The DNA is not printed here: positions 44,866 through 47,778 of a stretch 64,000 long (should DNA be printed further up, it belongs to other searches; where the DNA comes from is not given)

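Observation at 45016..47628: Glycyl radical enzyme with a non-canonical Cys loop (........) and unknown substrate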

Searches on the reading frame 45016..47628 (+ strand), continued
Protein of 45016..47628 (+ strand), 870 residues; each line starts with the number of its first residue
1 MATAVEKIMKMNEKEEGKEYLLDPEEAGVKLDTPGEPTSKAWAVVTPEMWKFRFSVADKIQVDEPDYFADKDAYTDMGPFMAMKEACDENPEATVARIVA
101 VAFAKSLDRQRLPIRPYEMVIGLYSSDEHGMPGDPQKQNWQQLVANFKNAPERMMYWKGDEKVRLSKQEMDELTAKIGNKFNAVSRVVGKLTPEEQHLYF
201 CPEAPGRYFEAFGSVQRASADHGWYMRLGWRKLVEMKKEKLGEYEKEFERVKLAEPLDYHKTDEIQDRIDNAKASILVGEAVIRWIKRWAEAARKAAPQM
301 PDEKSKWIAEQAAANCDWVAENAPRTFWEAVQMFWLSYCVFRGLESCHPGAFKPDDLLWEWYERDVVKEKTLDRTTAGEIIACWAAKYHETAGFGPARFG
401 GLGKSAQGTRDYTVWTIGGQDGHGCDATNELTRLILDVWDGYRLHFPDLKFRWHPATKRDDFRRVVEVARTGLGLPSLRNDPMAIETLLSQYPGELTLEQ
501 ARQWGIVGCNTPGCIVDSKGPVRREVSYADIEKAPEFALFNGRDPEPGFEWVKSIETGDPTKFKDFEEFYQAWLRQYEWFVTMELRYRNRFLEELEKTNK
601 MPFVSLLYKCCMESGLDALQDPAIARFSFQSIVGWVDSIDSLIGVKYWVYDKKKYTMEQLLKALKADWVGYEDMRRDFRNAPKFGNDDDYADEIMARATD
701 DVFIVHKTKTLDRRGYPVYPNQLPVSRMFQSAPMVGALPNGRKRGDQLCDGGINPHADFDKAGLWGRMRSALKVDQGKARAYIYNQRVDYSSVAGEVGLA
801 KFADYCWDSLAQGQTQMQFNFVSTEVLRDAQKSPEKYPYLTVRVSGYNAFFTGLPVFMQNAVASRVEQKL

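Call 6: find_homologous_proteins(query=window:45016-47628:+)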
Query window:45016-47628:+ (870 aa): 126 proteins with E <= 0.001 among 8000 candidates; the best 120 are listed.
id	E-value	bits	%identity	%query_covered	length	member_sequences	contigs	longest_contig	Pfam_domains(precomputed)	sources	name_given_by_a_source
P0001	0.0e+0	2061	100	100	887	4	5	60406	PF02901.21,PF01228.27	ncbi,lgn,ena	-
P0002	0.0e+0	1656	81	98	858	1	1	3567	PF02901.21,PF01228.27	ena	-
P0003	0.0e+0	1624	78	100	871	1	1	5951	PF02901.21,PF01228.27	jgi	-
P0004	0.0e+0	1619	78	99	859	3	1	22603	PF02901.21,PF01228.27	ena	-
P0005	0.0e+0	1614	78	98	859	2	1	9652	PF02901.21,PF01228.27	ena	-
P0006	0.0e+0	1600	78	100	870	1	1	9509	PF02901.21,PF01228.27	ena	-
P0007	0.0e+0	1598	78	100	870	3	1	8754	PF02901.21,PF01228.27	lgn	-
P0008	0.0e+0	1594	77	100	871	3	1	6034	PF02901.21,PF01228.27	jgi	-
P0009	0.0e+0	1584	77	100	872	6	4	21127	PF02901.21,PF01228.27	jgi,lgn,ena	jgi:pyruvate-formate lyase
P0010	0.0e+0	1583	77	100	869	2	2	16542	PF02901.21,PF01228.27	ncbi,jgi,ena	-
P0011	0.0e+0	1561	75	100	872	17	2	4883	PF02901.21,PF01228.27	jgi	-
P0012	0.0e+0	1553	74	100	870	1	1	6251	PF02901.21,PF01228.27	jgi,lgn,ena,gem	-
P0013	0.0e+0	1491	75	95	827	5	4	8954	PF02901.21,PF01228.27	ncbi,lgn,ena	-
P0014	0.0e+0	1488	72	100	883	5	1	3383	PF02901.21,PF01228.27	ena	-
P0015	0.0e+0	1469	71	100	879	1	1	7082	PF02901.21,PF01228.27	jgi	-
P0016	0.0e+0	1406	67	100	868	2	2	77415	PF02901.21,PF01228.27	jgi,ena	-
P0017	0.0e+0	1376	66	100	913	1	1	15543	PF02901.21,PF01228.27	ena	-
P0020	0.0e+0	1354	66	98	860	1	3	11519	PF02901.21,PF01228.27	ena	-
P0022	0.0e+0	1111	57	97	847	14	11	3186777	PF02901.21,PF01228.27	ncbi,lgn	-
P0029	0.0e+0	1049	53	98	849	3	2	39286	PF02901.21,PF01228.27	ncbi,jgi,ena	-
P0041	0.0e+0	1020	52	99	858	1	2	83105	PF02901.21,PF01228.27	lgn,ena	-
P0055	5.9e-284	962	50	98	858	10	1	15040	PF02901.21,PF01228.27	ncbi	-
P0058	2.9e-280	950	50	98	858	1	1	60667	PF02901.21,PF01228.27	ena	-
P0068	9.4e-238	810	46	98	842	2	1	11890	PF02901.21,PF01228.27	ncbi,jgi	jgi:pyruvate-formate lyase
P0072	1.9e-226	772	45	98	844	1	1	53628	PF02901.21,PF01228.27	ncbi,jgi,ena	-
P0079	1.4e-101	359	33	86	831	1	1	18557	PF02901.21,PF01228.27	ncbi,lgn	-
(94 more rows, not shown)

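Call 8: list_cluster_members(proteins=[P0001, P0022, P0010, P0013, P0029, P0072, P0079, P0016, P0055, P0068])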
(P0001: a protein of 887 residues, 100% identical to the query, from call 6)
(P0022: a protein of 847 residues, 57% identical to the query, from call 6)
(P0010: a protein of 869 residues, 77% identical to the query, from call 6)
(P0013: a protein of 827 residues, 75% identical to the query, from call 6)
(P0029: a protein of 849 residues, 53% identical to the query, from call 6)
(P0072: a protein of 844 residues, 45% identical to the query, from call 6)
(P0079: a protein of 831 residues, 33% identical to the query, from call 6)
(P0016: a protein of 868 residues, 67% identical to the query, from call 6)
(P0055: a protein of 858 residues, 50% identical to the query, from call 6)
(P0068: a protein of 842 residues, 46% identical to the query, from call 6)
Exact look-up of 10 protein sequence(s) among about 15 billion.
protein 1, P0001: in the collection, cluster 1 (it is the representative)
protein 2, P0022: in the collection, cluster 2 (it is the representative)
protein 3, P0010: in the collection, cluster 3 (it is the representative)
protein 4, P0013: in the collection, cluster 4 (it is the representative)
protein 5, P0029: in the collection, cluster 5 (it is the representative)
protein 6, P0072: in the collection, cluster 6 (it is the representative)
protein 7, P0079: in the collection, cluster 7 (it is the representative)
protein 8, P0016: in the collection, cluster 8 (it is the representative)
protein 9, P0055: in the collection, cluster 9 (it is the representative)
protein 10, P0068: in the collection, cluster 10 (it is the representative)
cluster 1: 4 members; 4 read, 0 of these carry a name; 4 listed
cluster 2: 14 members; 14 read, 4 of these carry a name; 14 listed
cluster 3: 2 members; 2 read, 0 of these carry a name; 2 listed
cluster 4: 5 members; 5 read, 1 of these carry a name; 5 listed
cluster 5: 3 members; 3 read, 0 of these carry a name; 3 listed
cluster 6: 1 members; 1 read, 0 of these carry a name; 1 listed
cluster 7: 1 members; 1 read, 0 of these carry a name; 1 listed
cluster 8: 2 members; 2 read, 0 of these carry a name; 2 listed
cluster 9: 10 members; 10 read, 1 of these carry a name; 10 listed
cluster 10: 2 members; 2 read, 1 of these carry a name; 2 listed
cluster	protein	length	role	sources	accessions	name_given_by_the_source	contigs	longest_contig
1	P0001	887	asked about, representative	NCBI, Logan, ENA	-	-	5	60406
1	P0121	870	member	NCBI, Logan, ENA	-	-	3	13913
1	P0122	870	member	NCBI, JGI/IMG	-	-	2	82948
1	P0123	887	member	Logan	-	-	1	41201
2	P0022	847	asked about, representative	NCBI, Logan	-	-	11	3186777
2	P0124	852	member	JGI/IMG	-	pyruvate-formate lyase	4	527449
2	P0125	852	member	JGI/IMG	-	benzylsuccinate synthase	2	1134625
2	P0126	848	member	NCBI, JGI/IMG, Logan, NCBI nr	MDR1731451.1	MAG: hypothetical protein LBR61_05095 [Synergistaceae bacterium] | pyruvate-formate lyase | hypothetical protein [Synergistaceae bacterium]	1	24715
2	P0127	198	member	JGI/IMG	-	pyruvate-formate lyase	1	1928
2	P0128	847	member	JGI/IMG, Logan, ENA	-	-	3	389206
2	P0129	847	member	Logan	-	-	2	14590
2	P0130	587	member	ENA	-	-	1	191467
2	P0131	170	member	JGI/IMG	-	-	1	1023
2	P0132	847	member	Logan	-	-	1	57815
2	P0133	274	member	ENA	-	-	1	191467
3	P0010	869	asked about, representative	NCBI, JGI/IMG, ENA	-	-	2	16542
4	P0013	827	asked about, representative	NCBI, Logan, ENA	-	-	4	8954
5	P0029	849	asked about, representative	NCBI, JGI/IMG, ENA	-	-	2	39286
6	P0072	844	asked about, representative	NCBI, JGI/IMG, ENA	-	-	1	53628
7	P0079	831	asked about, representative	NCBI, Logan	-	-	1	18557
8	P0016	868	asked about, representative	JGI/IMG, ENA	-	-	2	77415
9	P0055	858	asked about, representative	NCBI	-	-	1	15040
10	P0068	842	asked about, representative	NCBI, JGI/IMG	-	pyruvate-formate lyase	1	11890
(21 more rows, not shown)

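Call 10: find_related_loci(query=A1, collection=genome_contigs, flank=10000)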
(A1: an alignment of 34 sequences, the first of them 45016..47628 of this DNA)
Query A1 (870 aa) in genome_contigs; peptide patterns used: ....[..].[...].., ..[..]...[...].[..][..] (x = any residue, [..] = any of these).
599 stretches matched a pattern (row limit reached: there are more); 587 encode a relative of the query (tblastn E <= 1e-3); the best 80 are kept; 80 distinct loci.
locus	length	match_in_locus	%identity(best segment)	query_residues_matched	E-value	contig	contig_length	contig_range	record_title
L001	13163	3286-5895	91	1-870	0e+0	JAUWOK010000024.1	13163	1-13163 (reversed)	MAG: Dehalococcoidia bacterium isolate CSMAG_2448 CSMAG_2448_k141_860025_length_13163_cov_8.9509, whole genome shotgun s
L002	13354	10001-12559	52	14-870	0e+0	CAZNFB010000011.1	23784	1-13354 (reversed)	MAG TPA_asm: uncultured Desulfobacteraceae bacterium isolate SRP141559_co1_158 genome assembly, contig: NODE_937_length_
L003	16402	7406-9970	55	1-870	0e+0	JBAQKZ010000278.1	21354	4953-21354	MAG: Geobacteraceae bacterium isolate MFD12071_ilm_asm_bin1 k127_4992, whole genome shotgun sequence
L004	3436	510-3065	52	19-870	0e+0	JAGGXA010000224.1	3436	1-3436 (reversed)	MAG: Deltaproteobacteria bacterium isolate AUK140 PB_MBMC_094_c_000000000069, whole genome shotgun sequence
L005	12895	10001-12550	52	13-870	0e+0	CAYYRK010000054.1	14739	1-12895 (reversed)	MAG TPA_asm: uncultured Pseudomonadales bacterium isolate binchicken_co357_64 genome assembly, contig: NODE_1762_length_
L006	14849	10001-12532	51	20-870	0e+0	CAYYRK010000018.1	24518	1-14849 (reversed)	MAG TPA_asm: uncultured Pseudomonadales bacterium isolate binchicken_co357_64 genome assembly, contig: NODE_714_length_2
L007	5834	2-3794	49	19-870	0e+0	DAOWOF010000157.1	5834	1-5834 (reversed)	MAG TPA_asm: Desulfobacteraceae bacterium isolate CSMAG_3047 CSMAG_3047_k141_1789254_length_5834_cov_58.4836, whole geno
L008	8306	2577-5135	45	7-870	0e+0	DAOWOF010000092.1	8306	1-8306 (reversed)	MAG TPA_asm: Desulfobacteraceae bacterium isolate CSMAG_3047 CSMAG_3047_k141_99861_length_8306_cov_61.0739, whole genome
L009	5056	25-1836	55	264-870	0e+0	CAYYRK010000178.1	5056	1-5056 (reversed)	MAG TPA_asm: uncultured Pseudomonadales bacterium isolate binchicken_co357_64 genome assembly, contig: NODE_9565_length_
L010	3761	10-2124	46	157-870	0e+0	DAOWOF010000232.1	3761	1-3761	MAG TPA_asm: Desulfobacteraceae bacterium isolate CSMAG_3047 CSMAG_3047_k141_3641307_length_3761_cov_26.4434, whole geno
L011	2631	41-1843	48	268-870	0e+0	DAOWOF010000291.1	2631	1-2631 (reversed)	MAG TPA_asm: Desulfobacteraceae bacterium isolate CSMAG_3047 CSMAG_3047_k141_362767_length_2631_cov_49.1490, whole genom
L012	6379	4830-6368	48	8-525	3e-152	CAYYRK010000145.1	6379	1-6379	MAG TPA_asm: uncultured Pseudomonadales bacterium isolate binchicken_co357_64 genome assembly, contig: NODE_6720_length_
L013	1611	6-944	53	556-869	2e-110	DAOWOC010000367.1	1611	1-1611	MAG TPA_asm: Deltaproteobacteria bacterium isolate CSMAG_3044 CSMAG_3044_k141_4198583_length_1611_cov_8.0000, whole geno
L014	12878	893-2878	32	199-870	2e-77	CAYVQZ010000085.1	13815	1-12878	MAG TPA_asm: uncultured bacterium isolate binchicken_co17_451 genome assembly, contig: NODE_10151_length_13815_cov_26.89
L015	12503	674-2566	31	212-868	2e-73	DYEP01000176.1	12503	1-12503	MAG TPA_asm: Symbiobacterium sp. isolate Tomsk_54_12 Tomsk_k141_48640, whole genome shotgun sequence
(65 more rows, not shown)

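Call 11: find_encoding_contigs(protein=P0022, flank=10000, max_places=3)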
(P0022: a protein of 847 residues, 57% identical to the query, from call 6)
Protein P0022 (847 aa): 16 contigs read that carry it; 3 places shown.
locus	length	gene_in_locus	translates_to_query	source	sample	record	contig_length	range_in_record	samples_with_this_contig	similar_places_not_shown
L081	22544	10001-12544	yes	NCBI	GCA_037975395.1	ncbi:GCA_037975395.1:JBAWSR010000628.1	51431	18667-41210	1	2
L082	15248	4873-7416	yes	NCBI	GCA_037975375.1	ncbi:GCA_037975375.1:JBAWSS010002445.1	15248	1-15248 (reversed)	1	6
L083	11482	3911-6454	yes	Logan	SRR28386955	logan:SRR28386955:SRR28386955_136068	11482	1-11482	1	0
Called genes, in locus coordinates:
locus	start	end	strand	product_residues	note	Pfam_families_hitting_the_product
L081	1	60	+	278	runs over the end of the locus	PF03848:TehB (weak), PF01209:Ubie_methyltran (weak), PF13489:Methyltransf_23, PF05175:MTS (weak), PF13847:Methyltransf_31, PF08241:Methyltransf_11, PF08242:Methyltransf_12 (weak), PF13649:Methyltransf_25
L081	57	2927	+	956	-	PF01464:SLT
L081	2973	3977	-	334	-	PF01300:Sua5_yciO_yrdC, PF03481:Sua5_C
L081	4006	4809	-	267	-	PF03483:B3_4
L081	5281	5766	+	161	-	-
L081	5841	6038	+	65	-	-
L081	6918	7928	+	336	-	PF03480:DctP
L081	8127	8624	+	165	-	PF04290:DctQ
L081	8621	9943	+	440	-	PF03600:CitMHS (faint), PF06808:DctM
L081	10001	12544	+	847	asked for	PF02901:PFL-like, PF01228:Gly_radical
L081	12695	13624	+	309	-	PF13353:Fer4_12 (faint), PF00037:Fer4 (weak), PF13237:Fer4_10 (weak), PF12837:Fer4_6 (faint), PF14697:Fer4_21 (faint), PF04055:Radical_SAM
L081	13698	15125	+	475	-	PF00206:Lyase_1, PF10415:FumaraseC_C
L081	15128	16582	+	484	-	PF00390:malic, PF03949:Malic_M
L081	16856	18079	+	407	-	PF07690:MFS_1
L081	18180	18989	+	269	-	PF00392:GntR, PF07702:UTRA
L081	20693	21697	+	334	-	PF03773:ArsP_1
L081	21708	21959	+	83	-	PF13192:Thioredoxin_3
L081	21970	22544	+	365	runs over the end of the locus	PF01758:SBF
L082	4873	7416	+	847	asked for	PF02901:PFL-like, PF01228:Gly_radical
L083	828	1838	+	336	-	PF03480:DctP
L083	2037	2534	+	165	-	PF04290:DctQ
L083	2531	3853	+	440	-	PF03600:CitMHS (faint), PF06808:DctM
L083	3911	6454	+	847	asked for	PF02901:PFL-like, PF01228:Gly_radical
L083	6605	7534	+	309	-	PF13353:Fer4_12 (faint), PF00037:Fer4 (weak), PF13237:Fer4_10 (weak), PF12837:Fer4_6 (faint), PF14697:Fer4_21 (faint), PF04055:Radical_SAM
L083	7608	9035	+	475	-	PF00206:Lyase_1, PF10415:FumaraseC_C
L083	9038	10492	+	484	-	PF00390:malic, PF03949:Malic_M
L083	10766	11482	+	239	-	?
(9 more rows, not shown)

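Call 12: find_encoding_contigs(protein=P0016, flank=10000, max_places=2)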
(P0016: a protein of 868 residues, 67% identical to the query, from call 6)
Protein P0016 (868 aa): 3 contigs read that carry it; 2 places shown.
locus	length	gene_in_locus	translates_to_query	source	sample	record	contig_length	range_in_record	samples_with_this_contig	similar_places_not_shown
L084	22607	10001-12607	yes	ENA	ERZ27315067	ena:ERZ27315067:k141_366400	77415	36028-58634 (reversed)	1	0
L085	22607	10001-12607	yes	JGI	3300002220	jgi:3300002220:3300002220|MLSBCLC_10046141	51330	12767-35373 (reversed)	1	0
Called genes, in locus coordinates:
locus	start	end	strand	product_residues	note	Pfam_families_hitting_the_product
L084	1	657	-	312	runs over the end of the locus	PF04333:MlaA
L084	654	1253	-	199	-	PF05494:MlaC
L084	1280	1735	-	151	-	PF02470:MlaD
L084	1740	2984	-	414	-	PF00005:ABC_tran, PF00990:GGDEF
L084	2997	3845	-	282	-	PF02405:MlaE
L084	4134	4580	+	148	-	PF14464:Prok-JAB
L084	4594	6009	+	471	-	PF00672:HAMP, PF00990:GGDEF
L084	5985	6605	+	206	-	-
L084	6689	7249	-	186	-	PF21352:Zn_ribbon_Thio2, PF00085:Thioredoxin, PF13098:Thioredoxin_2 (weak), PF13905:Thioredoxin_8 (faint)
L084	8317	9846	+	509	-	PF00501:AMP-binding, PF13193:AMP-binding_C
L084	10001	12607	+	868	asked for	PF02901:PFL-like, PF01228:Gly_radical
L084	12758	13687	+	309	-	PF13353:Fer4_12 (weak), PF04055:Radical_SAM, PF00037:Fer4 (weak), PF13237:Fer4_10 (weak), PF12837:Fer4_6 (faint), PF12838:Fer4_7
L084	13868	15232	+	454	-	PF03972:MmgE_PrpD_N, PF19305:MmgE_PrpD_C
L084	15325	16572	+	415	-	PF01306:LacY_symp (faint), PF07690:MFS_1, PF12832:MFS_1_like (weak), PF00083:Sugar_tr (weak), PF13347:MFS_2, PF07690:MFS_1 (weak)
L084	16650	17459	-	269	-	PF01048:PNP_UDP_1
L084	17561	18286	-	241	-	PF00753:Lactamase_B, PF19583:ODP (faint), PF23023:Anti-Pycsar_Apyc1 (weak)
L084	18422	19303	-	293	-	PF01734:Patatin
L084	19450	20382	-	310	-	PF01180:DHO_dh, PF01207:Dus (weak), PF03060:NMO (weak)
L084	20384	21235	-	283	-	PF10418:DHODB_Fe-S_bind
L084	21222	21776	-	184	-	PF00583:Acetyltransf_1, PF13673:Acetyltransf_10, PF13508:Acetyltransf_7, PF08445:FR47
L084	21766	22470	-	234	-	PF03609:EII-Sor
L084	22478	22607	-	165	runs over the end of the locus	PF03830:PTSIIB_sorb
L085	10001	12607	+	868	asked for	PF02901:PFL-like, PF01228:Gly_radical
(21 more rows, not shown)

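Call 14: find_encoding_contigs(protein=P0041, flank=8000, max_places=1)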
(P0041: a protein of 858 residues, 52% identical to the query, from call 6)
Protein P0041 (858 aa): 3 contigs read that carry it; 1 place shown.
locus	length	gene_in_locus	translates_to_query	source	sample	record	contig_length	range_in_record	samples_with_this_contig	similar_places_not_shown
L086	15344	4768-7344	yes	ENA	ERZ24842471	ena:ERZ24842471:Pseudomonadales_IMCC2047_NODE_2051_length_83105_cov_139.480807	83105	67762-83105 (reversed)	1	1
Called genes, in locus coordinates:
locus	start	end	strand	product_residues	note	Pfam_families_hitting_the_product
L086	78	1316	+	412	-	PF07804:HipA_C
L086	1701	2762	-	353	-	PF13365:Trypsin_2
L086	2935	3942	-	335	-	PF01745:IPT (weak), PF01715:IPPT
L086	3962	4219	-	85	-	PF09723:Zn_ribbon_8 (weak)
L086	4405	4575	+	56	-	-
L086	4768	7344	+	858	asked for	PF02901:PFL-like, PF01228:Gly_radical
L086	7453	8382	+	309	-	PF13353:Fer4_12, PF04055:Radical_SAM, PF13237:Fer4_10 (weak), PF00037:Fer4 (weak), PF12838:Fer4_7, PF13187:Fer4_9 (weak), PF14697:Fer4_21 (weak), PF25160:LdpA_Fe-S-bd (weak), +2 more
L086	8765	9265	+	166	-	PF02464:CinA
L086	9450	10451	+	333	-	PF00154:RecA_N, PF06745:ATPase (weak), PF08423:Rad51, PF27531:MT3502_N (weak), PF21096:RecA_C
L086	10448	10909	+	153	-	PF21982:RecX_HTH1, PF02631:RecX_HTH2, PF21981:RecX_HTH3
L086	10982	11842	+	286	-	PF03446:NAD_binding_2, PF14833:NAD_binding_11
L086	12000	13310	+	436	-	PF01554:MatE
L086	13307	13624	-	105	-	PF01541:GIY-YIG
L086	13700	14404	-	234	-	PF01323:DSBA (faint)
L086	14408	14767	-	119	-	PF00581:Rhodanese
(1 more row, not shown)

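Call 15: find_encoding_contigs(protein=P0058, flank=8000, max_places=1)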
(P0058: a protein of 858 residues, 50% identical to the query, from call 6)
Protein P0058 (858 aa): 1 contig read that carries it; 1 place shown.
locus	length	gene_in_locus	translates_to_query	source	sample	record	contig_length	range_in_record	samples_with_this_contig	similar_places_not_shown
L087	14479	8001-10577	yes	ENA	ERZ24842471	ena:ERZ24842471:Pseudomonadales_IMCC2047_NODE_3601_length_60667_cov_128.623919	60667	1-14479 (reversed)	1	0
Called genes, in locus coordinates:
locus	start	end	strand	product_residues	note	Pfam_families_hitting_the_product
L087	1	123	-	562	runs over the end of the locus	PF00501:AMP-binding, PF13193:AMP-binding_C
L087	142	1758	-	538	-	PF00501:AMP-binding, PF13193:AMP-binding_C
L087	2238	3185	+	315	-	PF01207:Dus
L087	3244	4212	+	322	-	PF00923:TAL_FSA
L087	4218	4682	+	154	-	PF05099:TerB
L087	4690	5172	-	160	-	PF01740:STAS (weak)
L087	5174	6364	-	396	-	PF00072:Response_reg, PF07228:SpoIIE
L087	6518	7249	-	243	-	PF04333:MlaA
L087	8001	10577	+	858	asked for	PF02901:PFL-like, PF01228:Gly_radical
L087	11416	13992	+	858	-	PF02901:PFL-like, PF01228:Gly_radical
